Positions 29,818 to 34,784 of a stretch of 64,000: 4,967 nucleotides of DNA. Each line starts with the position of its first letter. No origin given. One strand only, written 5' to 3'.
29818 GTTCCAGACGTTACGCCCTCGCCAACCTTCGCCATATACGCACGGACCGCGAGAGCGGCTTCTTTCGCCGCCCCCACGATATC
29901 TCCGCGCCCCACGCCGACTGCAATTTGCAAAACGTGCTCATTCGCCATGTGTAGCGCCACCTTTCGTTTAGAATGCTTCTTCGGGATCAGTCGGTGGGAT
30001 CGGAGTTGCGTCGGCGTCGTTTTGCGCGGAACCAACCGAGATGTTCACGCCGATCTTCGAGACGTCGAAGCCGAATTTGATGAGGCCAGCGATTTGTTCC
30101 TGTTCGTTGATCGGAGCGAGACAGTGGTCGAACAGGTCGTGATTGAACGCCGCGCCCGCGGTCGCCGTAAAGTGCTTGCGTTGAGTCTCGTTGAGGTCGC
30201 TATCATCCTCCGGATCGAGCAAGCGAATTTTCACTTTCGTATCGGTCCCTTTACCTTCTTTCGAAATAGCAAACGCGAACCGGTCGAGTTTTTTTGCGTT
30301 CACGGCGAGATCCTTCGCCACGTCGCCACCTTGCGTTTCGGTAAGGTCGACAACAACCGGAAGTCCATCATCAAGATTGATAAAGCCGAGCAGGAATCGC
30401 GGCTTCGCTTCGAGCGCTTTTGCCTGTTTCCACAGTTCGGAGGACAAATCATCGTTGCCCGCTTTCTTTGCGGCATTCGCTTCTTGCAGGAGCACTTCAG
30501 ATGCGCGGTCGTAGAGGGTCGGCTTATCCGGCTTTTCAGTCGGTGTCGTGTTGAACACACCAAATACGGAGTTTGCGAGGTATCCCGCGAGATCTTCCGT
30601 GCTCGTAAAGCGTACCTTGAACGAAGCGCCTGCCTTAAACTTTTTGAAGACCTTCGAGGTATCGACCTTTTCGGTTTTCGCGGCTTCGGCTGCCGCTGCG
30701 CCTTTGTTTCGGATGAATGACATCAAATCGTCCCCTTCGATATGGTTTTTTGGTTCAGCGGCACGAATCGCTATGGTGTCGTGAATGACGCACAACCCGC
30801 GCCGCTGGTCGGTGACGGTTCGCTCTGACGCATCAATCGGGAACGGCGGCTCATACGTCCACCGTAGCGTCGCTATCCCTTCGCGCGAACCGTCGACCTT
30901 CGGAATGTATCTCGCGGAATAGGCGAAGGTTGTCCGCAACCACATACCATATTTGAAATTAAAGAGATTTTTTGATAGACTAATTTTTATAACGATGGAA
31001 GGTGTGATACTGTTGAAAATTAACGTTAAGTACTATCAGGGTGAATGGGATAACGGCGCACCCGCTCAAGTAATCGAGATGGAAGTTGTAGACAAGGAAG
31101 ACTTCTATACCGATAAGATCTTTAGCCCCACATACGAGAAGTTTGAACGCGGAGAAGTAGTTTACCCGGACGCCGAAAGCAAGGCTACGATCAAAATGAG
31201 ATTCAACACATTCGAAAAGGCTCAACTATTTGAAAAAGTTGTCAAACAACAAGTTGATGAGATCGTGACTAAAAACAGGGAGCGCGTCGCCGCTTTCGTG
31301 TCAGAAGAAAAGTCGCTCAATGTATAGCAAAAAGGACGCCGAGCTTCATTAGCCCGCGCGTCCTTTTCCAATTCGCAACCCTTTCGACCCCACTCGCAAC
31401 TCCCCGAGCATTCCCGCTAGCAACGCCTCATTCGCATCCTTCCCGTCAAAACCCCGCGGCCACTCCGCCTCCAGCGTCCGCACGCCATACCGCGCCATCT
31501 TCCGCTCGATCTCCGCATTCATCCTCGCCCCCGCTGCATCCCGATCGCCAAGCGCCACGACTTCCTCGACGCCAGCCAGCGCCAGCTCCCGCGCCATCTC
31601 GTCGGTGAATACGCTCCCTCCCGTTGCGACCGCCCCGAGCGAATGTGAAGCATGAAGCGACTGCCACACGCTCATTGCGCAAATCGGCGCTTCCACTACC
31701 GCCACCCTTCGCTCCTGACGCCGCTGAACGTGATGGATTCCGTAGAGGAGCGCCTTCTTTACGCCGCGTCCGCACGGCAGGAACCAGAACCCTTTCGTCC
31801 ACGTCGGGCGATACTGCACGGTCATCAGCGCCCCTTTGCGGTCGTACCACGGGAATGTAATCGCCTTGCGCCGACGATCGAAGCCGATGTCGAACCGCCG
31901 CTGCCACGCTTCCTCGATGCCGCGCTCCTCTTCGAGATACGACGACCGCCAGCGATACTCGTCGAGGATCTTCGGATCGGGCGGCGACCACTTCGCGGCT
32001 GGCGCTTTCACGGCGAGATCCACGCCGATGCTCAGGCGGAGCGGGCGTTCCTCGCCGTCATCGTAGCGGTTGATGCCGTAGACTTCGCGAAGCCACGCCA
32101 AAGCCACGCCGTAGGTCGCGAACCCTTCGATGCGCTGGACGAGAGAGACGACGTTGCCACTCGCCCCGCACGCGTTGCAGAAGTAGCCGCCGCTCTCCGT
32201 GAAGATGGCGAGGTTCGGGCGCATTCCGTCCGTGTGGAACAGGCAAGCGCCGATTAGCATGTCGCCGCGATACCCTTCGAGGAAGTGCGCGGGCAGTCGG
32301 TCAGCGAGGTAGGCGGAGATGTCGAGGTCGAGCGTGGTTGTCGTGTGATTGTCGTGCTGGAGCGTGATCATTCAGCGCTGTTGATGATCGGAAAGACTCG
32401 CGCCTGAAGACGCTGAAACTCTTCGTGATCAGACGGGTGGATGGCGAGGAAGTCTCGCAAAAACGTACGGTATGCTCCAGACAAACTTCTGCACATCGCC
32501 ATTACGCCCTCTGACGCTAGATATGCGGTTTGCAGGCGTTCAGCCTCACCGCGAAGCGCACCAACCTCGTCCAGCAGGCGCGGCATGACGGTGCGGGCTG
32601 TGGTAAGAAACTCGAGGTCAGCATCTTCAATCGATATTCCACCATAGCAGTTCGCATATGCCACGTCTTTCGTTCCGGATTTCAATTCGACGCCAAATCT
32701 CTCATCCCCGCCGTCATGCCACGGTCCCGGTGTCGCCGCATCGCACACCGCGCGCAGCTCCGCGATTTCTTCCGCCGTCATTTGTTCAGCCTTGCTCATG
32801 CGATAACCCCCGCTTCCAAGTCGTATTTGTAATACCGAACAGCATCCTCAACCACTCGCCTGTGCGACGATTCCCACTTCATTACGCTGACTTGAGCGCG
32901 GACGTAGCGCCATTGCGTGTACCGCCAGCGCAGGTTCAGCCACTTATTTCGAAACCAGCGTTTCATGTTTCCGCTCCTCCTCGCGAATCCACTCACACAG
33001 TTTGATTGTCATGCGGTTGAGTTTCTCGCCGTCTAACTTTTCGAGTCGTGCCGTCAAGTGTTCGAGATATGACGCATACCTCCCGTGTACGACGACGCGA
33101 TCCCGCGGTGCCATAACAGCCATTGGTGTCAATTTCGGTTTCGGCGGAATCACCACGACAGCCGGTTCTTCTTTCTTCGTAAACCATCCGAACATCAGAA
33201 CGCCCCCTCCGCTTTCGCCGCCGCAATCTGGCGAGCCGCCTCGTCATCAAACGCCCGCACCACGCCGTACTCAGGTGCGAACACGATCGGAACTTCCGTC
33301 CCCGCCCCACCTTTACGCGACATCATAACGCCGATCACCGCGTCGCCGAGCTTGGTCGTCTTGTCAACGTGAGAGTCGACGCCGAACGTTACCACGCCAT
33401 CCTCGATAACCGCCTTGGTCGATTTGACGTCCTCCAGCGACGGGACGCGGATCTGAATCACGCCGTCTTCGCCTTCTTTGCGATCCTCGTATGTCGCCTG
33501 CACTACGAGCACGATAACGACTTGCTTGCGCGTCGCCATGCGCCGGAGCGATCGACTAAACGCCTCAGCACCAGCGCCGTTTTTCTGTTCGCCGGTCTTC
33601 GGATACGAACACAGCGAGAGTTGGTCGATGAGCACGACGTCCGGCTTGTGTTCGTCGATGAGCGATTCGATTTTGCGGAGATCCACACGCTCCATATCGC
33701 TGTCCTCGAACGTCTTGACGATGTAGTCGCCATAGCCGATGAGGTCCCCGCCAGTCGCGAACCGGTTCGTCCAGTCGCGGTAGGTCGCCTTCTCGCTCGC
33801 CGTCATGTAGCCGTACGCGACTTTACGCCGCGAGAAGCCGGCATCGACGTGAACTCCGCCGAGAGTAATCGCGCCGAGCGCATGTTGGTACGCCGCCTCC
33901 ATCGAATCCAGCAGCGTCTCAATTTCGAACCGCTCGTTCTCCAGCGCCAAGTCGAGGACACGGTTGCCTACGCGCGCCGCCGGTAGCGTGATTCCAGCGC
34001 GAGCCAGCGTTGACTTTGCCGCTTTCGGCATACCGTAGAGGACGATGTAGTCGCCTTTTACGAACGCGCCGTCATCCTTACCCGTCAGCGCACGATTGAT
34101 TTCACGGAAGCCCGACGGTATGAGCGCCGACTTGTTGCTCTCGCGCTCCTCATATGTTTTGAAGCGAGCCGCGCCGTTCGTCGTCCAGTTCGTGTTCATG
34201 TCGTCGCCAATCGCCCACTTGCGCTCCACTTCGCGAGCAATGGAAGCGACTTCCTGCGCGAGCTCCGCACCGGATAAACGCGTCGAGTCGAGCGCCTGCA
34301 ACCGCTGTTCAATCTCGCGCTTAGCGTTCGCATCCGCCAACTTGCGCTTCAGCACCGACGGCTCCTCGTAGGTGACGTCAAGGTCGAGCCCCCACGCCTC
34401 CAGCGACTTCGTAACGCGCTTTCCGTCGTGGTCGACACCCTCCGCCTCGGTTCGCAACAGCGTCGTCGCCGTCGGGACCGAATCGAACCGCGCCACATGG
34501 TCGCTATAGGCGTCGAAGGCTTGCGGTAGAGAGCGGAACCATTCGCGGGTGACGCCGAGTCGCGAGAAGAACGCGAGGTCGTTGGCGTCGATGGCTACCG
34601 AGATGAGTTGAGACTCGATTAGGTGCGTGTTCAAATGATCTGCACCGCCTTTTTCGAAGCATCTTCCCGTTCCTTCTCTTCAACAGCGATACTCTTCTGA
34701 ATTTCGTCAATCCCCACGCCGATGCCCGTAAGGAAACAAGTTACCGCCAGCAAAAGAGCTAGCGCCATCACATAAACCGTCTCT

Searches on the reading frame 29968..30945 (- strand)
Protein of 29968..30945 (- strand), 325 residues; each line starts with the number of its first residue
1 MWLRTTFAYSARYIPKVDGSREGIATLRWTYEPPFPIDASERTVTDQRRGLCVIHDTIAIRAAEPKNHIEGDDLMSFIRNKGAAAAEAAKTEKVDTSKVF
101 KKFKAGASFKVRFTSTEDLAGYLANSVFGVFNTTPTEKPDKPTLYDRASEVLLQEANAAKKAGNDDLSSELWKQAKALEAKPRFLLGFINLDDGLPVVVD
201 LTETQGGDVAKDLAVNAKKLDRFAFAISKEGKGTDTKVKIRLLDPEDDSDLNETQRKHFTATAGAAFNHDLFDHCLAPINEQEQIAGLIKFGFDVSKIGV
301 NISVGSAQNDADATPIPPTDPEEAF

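Call 10: search_protein_families(library=phrogs, max_evalue=0.0001, proteins=[window:29968-30945:-])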
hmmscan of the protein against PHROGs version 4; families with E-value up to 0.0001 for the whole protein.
window:29968-30945:- (325 aa): 1 family
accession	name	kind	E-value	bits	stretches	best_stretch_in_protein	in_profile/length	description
phrog_6883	-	unknown function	4.4e-52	178.1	1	80-312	3-241/251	-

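Call 23: search_protein_families(library=pfam, max_evalue=0.01, proteins=[window:29968-30945:-])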
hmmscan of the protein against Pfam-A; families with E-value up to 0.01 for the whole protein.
window:29968-30945:- (325 aa): 0 families

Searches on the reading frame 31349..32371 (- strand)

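Call 11: search_protein_families(library=phrogs, max_evalue=0.0001, proteins=[window:31349-32371:-])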
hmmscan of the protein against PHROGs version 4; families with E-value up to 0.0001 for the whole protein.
window:31349-32371:- (340 aa): 7 families
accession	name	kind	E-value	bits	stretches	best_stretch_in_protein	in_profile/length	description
phrog_47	-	DNA, RNA and nucleotide metabolism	4.6e-41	142.3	1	21-316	33-321/947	DNA primase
phrog_239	-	DNA, RNA and nucleotide metabolism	2e-23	84.3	1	41-324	46-303/801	DNA primase/helicase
phrog_6444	-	DNA, RNA and nucleotide metabolism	8.8e-11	42.3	1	40-164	37-160/577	DNA primase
phrog_510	-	DNA, RNA and nucleotide metabolism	1.1e-10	41.9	1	220-320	245-348/667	DNA primase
phrog_849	-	DNA, RNA and nucleotide metabolism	4.7e-07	30.1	1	150-293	156-311/435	DNA primase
phrog_360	-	DNA, RNA and nucleotide metabolism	3.2e-06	28.3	1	41-96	32-85/133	DNA primase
phrog_11992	-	unknown function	1.8e-05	26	1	42-100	31-85/177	-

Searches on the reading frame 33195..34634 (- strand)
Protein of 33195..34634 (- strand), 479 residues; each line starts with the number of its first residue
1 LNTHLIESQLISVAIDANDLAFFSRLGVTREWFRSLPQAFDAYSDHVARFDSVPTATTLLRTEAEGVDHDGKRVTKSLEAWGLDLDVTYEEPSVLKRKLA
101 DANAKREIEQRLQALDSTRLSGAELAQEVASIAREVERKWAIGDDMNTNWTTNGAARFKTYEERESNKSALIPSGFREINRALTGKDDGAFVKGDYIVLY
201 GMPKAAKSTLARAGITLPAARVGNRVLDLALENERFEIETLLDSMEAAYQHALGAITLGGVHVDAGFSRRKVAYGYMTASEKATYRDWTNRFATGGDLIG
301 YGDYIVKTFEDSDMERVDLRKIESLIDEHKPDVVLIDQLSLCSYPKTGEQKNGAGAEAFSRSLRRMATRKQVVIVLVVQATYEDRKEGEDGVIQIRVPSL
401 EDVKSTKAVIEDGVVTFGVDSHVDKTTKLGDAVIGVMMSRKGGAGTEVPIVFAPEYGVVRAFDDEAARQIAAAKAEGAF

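Call 11: search_protein_families(library=phrogs, max_evalue=0.0001, proteins=[window:33195-34634:-])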
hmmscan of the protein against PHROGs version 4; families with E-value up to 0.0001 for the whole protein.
window:33195-34634:- (479 aa): 3 families
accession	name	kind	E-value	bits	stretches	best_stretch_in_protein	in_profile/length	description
phrog_19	-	DNA, RNA and nucleotide metabolism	4.5e-29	102.8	1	4-470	161-588/621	DnaB-like replicative helicase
phrog_239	-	DNA, RNA and nucleotide metabolism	4.5e-07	30.2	1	170-385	337-522/801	DNA primase/helicase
phrog_11530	-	unknown function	9e-05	23.4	0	325-475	27-169/184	-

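Call 65: find_encoding_contigs(protein=window:33195-34634:-, flank=10000, max_places=1)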
Protein window:33195-34634:- (479 aa): 1 contig read that carries it; 1 place shown.
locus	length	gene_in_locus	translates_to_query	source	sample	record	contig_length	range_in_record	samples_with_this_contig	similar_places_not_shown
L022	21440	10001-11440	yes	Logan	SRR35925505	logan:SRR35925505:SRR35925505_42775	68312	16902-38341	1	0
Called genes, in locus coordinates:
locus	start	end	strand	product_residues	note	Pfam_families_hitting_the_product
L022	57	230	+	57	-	-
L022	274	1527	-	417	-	PF01381:HTH_3, PF12844:HTH_19 (weak), PF13560:HTH_31, PF13424:TPR_12 (faint)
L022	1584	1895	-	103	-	PF13443:HTH_26 (weak), PF13560:HTH_31, PF01381:HTH_3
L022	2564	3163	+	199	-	-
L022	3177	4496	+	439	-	PF02195:ParB_N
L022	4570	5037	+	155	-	PF10552:ORF6C (faint)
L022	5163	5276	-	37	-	-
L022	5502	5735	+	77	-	-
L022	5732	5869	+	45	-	-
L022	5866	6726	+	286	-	-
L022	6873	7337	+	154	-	PF27492:YorE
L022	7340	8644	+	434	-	-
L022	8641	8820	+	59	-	-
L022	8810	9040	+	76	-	-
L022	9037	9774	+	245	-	PF01695:IstB_IS21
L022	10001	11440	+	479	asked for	PF13481:AAA_25 (faint)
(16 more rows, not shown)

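Call 102: search_protein_families(library=ncbifam, max_evalue=0.001, proteins=[window:33195-34634:-])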
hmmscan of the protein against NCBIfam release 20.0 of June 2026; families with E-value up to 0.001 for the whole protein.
window:33195-34634:- (479 aa): 2 families
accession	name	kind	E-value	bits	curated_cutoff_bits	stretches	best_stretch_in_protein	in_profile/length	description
TIGR03600.1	phage_DnaB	exception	0.00017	20.7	498.65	0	155-382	158-355/421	phage replicative helicase, DnaB family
NF004109.0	PRK05595.1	equivalog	0.0005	18.9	737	0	285-381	268-361/444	replicative DNA helicase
